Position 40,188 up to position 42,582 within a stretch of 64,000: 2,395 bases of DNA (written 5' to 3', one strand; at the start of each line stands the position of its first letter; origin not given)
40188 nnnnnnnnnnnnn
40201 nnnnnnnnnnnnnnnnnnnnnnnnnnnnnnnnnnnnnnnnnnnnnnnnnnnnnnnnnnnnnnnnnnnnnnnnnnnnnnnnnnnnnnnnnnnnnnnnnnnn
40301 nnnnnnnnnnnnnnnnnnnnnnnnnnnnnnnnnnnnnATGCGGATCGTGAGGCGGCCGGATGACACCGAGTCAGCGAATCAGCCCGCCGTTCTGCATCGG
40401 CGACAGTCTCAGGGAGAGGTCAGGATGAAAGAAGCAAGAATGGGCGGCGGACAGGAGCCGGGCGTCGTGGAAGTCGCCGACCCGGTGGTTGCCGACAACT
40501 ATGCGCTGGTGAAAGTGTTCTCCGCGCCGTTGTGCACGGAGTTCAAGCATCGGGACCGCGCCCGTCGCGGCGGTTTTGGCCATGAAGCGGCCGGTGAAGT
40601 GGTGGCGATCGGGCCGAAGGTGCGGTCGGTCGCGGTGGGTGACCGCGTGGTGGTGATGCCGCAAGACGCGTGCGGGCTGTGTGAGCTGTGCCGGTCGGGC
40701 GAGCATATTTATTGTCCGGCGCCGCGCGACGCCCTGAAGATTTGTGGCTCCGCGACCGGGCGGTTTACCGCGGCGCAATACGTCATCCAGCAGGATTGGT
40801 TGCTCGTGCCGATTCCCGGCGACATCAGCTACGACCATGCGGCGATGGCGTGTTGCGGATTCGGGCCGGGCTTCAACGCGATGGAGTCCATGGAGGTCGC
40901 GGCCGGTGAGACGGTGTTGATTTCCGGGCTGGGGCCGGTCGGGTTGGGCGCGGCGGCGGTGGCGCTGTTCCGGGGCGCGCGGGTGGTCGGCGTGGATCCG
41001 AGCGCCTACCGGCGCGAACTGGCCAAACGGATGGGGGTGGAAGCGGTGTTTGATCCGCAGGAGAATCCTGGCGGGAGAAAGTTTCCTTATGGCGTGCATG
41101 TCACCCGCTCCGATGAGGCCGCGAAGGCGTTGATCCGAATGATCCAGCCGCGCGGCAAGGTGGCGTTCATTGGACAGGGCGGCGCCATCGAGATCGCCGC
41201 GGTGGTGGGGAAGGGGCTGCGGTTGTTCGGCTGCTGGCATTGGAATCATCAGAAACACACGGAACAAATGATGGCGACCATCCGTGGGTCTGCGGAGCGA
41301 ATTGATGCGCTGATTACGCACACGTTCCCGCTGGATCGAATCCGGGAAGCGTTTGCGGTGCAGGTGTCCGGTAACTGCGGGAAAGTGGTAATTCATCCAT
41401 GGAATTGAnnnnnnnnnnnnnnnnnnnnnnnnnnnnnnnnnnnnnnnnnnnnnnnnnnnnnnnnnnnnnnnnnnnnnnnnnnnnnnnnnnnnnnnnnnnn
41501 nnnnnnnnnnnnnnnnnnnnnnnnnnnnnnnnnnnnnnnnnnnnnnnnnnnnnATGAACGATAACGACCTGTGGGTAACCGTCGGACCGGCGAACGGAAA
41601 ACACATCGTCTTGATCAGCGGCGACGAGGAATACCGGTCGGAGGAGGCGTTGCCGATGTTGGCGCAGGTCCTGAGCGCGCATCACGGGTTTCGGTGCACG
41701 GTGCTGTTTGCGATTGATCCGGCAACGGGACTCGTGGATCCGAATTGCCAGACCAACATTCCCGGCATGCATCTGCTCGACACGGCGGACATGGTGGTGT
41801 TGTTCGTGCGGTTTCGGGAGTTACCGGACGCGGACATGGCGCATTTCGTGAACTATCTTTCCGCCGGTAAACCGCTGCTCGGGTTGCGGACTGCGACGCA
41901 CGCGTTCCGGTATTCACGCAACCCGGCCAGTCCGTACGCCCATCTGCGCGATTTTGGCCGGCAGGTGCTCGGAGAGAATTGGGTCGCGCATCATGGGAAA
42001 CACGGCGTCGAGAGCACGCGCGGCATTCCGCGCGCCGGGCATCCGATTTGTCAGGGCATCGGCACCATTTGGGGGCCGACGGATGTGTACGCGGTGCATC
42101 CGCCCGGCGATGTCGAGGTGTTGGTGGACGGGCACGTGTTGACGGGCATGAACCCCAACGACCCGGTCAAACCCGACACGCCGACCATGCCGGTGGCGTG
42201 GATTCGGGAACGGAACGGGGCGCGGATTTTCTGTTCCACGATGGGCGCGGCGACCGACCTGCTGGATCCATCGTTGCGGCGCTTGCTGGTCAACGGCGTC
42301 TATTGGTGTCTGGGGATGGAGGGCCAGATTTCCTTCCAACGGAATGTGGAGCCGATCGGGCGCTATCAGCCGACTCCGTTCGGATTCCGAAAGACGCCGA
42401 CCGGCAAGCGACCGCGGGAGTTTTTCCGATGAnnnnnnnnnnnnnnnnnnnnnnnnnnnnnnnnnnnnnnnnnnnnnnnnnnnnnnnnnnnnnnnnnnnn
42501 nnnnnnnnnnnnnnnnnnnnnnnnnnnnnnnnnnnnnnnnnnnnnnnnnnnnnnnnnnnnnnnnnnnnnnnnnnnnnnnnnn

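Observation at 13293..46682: ~100-bp intergenic element with perfect 10-bp terminal inverted repeats and two internal GTCGT/ACGAC hairpins, five dispersed copies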

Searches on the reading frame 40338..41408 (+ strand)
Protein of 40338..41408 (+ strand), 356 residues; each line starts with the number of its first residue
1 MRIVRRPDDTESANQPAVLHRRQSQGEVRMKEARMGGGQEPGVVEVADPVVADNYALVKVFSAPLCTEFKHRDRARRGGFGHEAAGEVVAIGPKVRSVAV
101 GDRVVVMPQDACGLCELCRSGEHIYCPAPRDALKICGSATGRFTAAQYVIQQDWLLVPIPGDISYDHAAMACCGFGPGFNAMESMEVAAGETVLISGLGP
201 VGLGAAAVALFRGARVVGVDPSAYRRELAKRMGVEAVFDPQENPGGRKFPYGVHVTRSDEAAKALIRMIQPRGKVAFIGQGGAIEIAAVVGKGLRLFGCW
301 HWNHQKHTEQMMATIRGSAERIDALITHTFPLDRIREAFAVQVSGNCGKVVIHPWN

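Call 17: search_protein_families(library=pfam, proteins=[window:40338-41408:+])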
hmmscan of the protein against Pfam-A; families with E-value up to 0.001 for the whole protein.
window:40338-41408:+ (356 aa): 3 families
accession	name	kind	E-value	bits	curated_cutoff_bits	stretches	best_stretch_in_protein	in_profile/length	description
PF08240.17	ADH_N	-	2.2e-15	57.2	23.5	1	80-160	36-103/104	Alcohol dehydrogenase GroES-like domain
PF00107.32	ADH_zinc_N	-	4.4e-14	53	31.8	1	200-313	1-125/129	Zinc-binding dehydrogenase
PF13602.12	ADH_zinc_N_2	-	0.0004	21.7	27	1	243-352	18-134/134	Zinc-binding dehydrogenase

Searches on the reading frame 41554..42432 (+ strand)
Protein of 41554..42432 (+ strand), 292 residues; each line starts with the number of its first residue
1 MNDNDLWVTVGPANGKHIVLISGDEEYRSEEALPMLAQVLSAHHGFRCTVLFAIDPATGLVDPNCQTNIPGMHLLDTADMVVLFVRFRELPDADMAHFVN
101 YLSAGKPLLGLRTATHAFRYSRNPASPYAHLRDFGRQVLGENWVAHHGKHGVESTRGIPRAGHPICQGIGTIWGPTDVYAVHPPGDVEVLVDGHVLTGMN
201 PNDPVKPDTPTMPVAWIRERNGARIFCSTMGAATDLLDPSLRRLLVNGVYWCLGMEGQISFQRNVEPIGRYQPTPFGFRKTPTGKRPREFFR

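Call 17: search_protein_families(library=pfam, proteins=[window:41554-42432:+])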
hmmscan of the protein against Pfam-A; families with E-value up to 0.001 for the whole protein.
window:41554-42432:+ (292 aa): 1 family
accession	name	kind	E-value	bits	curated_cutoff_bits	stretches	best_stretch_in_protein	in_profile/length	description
PF06283.17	ThuA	-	4.1e-14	53.8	33.4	1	74-252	47-209/209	Trehalose utilisation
